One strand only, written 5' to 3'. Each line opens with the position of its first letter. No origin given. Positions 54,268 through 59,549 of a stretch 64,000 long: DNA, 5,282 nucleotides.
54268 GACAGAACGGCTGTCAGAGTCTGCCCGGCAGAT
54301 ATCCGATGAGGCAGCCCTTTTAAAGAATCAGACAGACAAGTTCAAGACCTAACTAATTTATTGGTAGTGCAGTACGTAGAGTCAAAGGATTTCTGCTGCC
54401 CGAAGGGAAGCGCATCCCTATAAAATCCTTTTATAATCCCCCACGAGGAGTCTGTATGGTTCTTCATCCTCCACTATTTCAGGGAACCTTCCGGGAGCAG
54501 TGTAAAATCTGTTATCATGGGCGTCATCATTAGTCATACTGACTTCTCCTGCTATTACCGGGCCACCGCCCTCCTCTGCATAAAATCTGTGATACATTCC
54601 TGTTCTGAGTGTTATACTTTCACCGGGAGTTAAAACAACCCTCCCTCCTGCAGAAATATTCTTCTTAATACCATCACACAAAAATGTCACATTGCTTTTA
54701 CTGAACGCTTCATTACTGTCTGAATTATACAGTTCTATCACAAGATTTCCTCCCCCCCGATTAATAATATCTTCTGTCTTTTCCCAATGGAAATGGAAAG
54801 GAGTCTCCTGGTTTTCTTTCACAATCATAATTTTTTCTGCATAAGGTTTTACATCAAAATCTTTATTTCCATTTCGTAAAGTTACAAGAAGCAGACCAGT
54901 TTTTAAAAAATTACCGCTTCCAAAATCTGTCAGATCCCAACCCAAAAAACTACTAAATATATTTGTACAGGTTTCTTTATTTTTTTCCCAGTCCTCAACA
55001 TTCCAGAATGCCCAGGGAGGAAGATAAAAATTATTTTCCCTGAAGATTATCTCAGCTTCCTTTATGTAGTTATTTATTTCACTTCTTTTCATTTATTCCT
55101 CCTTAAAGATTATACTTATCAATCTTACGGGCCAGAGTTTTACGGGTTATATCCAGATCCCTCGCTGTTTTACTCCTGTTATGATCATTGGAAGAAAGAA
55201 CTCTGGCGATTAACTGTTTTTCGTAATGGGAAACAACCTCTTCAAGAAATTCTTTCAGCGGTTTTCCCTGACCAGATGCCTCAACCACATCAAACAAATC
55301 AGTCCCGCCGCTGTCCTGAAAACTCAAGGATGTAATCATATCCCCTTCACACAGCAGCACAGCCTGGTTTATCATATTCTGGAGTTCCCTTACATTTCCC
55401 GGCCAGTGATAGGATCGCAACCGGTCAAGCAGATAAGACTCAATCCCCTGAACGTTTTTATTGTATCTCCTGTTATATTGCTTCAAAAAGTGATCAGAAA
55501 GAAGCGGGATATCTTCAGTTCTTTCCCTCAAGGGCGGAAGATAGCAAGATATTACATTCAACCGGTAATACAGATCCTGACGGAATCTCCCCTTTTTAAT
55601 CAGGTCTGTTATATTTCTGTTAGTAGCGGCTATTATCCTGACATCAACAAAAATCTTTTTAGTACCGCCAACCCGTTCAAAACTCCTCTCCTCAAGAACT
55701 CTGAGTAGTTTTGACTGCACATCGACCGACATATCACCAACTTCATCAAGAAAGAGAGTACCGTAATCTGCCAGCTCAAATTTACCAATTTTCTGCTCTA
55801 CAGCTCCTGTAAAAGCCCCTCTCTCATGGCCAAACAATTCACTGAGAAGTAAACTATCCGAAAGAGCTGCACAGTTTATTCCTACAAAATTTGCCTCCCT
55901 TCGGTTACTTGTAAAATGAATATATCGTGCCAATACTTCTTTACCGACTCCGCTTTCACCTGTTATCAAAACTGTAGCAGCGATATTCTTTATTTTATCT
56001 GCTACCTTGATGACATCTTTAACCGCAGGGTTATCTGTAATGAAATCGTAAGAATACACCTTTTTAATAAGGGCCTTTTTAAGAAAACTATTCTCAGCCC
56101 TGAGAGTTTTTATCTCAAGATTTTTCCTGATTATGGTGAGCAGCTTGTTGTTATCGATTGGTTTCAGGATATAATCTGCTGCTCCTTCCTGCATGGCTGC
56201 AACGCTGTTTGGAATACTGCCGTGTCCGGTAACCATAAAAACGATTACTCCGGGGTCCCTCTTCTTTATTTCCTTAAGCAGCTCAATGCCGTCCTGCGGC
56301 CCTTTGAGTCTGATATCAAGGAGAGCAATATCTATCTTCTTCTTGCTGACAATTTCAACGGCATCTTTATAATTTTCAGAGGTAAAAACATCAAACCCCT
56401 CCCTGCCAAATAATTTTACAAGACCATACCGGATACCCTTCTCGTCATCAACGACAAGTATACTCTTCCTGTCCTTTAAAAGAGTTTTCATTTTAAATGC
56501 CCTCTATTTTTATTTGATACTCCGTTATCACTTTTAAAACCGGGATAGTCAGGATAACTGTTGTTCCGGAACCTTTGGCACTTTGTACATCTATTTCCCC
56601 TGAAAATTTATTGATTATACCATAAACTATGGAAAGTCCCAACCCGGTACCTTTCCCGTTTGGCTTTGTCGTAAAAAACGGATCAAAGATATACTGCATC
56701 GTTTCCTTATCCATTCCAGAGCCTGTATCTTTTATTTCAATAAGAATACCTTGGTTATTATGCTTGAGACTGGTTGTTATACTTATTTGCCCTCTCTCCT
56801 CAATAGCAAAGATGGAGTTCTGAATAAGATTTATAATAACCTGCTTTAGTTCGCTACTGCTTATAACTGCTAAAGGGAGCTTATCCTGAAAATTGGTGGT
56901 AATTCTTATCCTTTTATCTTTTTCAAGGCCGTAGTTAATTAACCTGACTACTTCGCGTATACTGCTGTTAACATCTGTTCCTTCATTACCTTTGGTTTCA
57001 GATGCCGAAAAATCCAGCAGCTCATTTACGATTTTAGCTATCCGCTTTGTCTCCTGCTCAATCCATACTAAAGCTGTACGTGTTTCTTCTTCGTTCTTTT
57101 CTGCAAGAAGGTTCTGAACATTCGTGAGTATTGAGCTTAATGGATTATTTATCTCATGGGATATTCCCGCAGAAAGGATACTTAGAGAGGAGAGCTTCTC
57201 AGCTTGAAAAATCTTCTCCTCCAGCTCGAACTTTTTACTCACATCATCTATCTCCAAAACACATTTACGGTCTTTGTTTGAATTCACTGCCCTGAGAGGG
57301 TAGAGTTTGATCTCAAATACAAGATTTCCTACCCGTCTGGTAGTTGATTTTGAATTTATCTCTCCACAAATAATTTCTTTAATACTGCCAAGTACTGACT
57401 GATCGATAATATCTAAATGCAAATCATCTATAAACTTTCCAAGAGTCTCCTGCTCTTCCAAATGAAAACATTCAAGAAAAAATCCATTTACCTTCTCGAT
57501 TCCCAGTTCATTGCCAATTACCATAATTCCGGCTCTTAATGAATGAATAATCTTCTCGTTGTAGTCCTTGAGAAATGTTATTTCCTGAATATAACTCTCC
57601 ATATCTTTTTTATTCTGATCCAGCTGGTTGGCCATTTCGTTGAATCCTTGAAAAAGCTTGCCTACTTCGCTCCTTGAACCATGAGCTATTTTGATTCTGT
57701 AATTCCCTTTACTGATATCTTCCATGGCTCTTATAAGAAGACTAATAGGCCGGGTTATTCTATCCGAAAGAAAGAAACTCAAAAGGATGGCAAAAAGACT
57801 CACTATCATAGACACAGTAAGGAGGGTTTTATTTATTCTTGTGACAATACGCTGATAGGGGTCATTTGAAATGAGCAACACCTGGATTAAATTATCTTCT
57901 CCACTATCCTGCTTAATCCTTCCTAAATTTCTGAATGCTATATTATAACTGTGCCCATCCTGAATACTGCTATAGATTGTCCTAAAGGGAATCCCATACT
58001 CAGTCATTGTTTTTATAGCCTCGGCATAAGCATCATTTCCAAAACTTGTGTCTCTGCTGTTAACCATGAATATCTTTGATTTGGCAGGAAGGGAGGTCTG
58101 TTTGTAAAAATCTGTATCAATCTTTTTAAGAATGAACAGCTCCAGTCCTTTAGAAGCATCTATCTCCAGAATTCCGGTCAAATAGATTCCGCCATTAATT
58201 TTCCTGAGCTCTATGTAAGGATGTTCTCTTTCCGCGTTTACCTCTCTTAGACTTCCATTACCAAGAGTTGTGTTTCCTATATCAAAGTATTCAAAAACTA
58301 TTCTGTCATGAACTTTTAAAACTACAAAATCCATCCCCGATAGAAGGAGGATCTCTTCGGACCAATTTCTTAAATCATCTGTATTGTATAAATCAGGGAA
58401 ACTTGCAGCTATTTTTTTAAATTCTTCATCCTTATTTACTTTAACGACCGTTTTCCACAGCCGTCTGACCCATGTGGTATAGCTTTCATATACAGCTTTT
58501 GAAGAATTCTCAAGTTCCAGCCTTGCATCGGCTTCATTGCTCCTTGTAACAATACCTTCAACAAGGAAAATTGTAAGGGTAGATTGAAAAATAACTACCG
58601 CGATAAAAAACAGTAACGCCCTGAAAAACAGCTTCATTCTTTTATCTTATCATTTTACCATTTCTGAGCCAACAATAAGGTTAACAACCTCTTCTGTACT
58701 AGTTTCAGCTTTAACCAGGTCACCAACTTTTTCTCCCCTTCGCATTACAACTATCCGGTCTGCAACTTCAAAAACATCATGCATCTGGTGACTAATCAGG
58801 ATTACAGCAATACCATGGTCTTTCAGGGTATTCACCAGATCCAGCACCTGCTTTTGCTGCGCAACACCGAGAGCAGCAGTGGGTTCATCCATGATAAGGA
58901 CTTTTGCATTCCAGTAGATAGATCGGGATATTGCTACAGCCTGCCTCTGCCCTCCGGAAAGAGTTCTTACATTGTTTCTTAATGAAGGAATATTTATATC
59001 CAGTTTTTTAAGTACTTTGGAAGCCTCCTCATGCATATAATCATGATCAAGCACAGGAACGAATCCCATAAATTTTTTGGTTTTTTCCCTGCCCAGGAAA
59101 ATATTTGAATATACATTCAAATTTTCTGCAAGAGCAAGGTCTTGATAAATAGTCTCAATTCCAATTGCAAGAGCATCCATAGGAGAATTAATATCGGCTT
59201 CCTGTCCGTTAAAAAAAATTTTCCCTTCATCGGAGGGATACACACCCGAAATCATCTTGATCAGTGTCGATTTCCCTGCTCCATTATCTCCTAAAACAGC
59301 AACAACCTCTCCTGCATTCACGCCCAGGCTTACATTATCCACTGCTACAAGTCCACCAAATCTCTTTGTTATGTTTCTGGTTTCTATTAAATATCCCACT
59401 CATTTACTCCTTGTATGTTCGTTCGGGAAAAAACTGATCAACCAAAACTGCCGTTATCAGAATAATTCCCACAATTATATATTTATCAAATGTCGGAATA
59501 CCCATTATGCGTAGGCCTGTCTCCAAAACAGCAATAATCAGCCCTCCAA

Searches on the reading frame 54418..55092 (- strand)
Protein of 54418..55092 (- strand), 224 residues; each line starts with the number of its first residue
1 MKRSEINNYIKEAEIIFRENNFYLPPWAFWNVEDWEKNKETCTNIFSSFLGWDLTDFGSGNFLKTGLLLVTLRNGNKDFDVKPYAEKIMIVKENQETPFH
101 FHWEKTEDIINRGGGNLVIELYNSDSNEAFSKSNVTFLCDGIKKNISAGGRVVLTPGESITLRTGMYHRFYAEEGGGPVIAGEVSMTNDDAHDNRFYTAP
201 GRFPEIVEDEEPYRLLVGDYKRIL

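Call 112: search_protein_families(library=pfam, proteins=[window:54418-55092:-], max_evalue=0.0001)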
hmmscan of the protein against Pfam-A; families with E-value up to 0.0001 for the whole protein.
window:54418-55092:- (224 aa): 1 family
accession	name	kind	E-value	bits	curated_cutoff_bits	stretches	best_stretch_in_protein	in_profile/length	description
PF07385.18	Lyx_isomer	-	1.7e-92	309.1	20.8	1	1-220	1-222/222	D-lyxose isomerase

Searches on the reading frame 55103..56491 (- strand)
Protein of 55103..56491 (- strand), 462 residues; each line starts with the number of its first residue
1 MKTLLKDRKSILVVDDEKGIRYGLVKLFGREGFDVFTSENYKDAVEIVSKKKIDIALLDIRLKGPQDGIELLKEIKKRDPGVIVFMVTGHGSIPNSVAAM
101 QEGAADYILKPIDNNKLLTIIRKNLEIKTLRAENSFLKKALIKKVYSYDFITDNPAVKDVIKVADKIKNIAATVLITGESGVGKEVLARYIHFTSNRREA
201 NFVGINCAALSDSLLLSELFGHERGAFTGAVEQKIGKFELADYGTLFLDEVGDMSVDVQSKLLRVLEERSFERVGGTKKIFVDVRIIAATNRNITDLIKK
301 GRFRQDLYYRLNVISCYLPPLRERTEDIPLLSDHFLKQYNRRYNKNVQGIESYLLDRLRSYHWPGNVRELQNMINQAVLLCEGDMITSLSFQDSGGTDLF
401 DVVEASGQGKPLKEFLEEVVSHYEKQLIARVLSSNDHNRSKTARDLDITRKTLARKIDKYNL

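Call 112: search_protein_families(library=pfam, proteins=[window:55103-56491:-], max_evalue=0.0001)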
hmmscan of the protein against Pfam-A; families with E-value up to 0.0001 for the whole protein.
window:55103-56491:- (462 aa): 8 families
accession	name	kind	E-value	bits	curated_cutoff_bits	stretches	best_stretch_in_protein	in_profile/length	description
PF00158.32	Sigma54_activat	-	2.8e-69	232.6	20.2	1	151-315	2-166/168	Sigma-54 interaction domain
PF00072.30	Response_reg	-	6.2e-28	97.6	30.2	1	11-121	1-110/111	Response regulator receiver domain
PF25601.1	AAA_lid_14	-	7.4e-26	90.2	27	1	322-389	1-68/87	AAA+ ATPase lid domain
PF14532.12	Sigma54_activ_2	-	7.9e-15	55.8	25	1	165-321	15-138/138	Sigma-54 interaction domain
PF02954.25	HTH_8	-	1.8e-10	40.8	22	1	424-460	6-42/42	Bacterial regulatory protein, Fis family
PF07724.20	AAA_2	-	1.1e-08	35.8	27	1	172-303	4-136/166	AAA domain (Cdc48 subfamily)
PF07728.20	AAA_5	-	1.7e-06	28.5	22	1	174-293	2-124/139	AAA domain (dynein-related subfamily)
PF00004.35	AAA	-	6.6e-06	27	21.2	1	174-304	1-124/131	ATPase family associated with various cellular activities (AAA)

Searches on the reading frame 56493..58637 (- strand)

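Call 112: search_protein_families(library=pfam, proteins=[window:56493-58637:-], max_evalue=0.0001)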
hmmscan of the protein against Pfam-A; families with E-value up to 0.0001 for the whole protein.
window:56493-58637:- (714 aa): 4 families
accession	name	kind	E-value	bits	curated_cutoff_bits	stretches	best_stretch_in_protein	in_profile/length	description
PF02518.31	HATPase_c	-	7.5e-24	84.8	26.4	1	595-700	4-109/111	Histidine kinase-, DNA gyrase B-, and HSP90-like ATPase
PF00512.31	HisKA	-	2e-15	57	26.9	1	487-547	4-64/66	His Kinase A (phospho-acceptor) domain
PF00672.30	HAMP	-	3.1e-11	43.9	25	1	289-340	1-52/53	HAMP domain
PF14501.12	HATPase_c_5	-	3.6e-07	30.5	22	1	595-690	4-94/102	GHKL domain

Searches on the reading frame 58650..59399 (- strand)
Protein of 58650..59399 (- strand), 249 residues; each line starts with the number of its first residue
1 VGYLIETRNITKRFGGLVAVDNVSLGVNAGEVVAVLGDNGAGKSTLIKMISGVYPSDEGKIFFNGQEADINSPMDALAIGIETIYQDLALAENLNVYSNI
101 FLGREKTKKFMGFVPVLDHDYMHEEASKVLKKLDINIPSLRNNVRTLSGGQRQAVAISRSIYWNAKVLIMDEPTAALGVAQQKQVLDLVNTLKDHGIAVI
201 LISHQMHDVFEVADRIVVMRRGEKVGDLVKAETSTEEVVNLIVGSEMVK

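Call 112: search_protein_families(library=pfam, proteins=[window:58650-59399:-], max_evalue=0.0001)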
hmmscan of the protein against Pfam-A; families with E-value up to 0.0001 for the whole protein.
window:58650-59399:- (249 aa): 4 families
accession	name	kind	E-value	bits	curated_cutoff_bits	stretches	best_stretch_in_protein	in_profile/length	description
PF00005.33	ABC_tran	-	3.2e-32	112.4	25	1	21-175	2-137/137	ABC transporter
PF09818.15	ABC_ATPase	-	3e-09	36.7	23.2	1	132-221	143-248/283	P-loop domain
PF02463.25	SMC_N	-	1e-06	28.8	40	1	31-221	25-213/220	RecF/RecN/SMC N terminal domain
PF13304.12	AAA_21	-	1.8e-05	25.4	27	0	33-51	2-20/304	AAA domain, putative AbiEii toxin, Type IV TA system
